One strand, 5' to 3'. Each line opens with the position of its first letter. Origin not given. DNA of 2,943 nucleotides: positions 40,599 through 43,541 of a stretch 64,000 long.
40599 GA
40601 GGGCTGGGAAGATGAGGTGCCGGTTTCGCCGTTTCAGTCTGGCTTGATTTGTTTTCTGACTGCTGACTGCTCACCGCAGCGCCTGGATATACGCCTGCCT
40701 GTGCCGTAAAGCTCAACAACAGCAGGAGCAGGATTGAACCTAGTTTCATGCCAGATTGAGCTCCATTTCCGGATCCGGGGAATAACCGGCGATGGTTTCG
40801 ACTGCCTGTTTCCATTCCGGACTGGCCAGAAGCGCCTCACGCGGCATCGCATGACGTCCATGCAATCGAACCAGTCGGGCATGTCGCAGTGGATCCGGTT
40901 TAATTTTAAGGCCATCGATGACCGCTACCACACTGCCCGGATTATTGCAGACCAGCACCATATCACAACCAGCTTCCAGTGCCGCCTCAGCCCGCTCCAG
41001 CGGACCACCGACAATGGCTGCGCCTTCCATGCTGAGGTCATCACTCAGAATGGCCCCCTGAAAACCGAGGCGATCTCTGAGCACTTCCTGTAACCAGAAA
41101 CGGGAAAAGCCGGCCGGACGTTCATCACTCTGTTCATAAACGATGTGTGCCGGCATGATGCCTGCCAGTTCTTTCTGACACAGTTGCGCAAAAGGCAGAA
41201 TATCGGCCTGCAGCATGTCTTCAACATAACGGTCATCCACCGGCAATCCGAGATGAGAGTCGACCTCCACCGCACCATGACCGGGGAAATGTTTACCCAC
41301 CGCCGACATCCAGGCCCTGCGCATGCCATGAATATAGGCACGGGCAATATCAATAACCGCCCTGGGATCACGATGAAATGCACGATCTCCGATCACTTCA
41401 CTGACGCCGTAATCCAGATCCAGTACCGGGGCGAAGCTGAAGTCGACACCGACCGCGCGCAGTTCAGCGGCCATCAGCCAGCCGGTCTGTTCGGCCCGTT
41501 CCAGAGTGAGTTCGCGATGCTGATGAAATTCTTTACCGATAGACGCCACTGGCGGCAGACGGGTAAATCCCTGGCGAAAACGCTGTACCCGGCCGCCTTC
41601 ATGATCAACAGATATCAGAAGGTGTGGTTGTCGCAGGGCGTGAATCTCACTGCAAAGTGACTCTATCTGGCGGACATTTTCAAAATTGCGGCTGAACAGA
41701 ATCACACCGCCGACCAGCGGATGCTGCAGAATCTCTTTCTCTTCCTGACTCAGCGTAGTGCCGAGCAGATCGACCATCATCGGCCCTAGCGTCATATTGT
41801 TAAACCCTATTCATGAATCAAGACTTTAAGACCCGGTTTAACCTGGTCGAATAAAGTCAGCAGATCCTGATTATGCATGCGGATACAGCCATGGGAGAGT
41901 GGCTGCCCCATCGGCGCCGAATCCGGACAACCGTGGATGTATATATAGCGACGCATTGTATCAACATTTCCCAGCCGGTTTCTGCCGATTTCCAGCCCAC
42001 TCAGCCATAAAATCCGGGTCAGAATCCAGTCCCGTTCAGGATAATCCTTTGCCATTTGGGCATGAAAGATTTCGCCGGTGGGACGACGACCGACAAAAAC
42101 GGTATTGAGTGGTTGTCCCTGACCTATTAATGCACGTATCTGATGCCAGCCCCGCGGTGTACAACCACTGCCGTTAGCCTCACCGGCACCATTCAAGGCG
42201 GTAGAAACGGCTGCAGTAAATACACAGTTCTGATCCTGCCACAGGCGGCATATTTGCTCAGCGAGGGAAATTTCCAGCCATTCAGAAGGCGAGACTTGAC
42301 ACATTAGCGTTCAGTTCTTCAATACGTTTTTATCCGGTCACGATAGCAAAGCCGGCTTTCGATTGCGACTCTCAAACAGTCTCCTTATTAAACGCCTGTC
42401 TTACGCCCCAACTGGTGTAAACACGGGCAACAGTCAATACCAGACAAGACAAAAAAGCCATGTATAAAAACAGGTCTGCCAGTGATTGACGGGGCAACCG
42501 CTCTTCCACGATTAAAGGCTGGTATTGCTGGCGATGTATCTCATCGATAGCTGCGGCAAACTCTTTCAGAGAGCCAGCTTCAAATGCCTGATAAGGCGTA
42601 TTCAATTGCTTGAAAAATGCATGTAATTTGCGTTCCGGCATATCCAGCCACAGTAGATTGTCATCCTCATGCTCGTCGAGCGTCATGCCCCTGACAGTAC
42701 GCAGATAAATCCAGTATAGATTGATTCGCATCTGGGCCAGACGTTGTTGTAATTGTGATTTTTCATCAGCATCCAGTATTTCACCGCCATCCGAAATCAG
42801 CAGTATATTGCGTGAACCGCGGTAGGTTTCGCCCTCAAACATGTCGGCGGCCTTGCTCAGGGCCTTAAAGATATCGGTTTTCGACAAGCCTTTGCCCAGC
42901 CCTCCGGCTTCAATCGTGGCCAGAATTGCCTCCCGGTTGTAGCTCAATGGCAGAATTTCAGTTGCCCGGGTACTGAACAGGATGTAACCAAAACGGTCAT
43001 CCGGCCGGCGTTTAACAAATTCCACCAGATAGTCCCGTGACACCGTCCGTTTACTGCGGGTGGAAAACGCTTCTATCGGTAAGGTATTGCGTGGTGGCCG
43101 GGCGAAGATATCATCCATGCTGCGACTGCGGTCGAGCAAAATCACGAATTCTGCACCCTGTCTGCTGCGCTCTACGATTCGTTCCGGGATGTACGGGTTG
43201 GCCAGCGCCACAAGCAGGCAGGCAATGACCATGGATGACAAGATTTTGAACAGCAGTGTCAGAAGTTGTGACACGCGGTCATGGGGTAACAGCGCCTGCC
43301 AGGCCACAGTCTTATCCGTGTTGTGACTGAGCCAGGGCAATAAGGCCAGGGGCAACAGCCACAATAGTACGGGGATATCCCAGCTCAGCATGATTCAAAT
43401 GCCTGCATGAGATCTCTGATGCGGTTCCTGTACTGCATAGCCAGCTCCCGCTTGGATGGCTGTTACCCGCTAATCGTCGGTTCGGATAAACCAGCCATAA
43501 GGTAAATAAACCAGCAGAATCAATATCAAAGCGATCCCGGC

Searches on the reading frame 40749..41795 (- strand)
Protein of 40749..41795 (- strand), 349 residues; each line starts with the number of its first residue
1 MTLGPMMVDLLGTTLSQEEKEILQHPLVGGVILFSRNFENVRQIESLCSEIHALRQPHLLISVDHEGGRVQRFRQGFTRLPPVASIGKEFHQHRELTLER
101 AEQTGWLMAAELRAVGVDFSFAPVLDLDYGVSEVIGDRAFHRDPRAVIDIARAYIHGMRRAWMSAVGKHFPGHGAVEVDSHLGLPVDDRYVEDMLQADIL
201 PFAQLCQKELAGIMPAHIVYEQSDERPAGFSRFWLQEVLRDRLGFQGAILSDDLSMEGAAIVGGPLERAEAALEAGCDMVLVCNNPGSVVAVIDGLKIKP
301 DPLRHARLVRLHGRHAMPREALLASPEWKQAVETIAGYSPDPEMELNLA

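Call 97: search_protein_families(library=pfam, proteins=[window:40749-41795:-], max_evalue=0.0001)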
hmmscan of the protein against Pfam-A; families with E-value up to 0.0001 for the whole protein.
window:40749-41795:- (349 aa): 1 family
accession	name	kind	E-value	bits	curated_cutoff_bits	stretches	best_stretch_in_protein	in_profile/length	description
PF00933.27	Glyco_hydro_3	-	1.3e-81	274.9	27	1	14-298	15-301/316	Glycosyl hydrolase family 3 N terminal domain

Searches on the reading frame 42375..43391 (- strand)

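Call 97: search_protein_families(library=pfam, proteins=[window:42375-43391:-], max_evalue=0.0001)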
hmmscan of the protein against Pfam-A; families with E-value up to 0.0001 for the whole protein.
window:42375-43391:- (339 aa): 3 families
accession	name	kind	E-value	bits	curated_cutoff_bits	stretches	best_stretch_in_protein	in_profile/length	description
PF13519.12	VWA_2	-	9.6e-11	42.7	27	1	83-202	2-106/107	von Willebrand factor type A domain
PF00092.34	VWA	-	9.5e-06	26.4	23.8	1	83-228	3-137/174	von Willebrand factor type A domain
PF05762.20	VWA_CoxE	-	6.9e-05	22.8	26.4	0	134-222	91-176/222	VWA domain containing CoxE-like protein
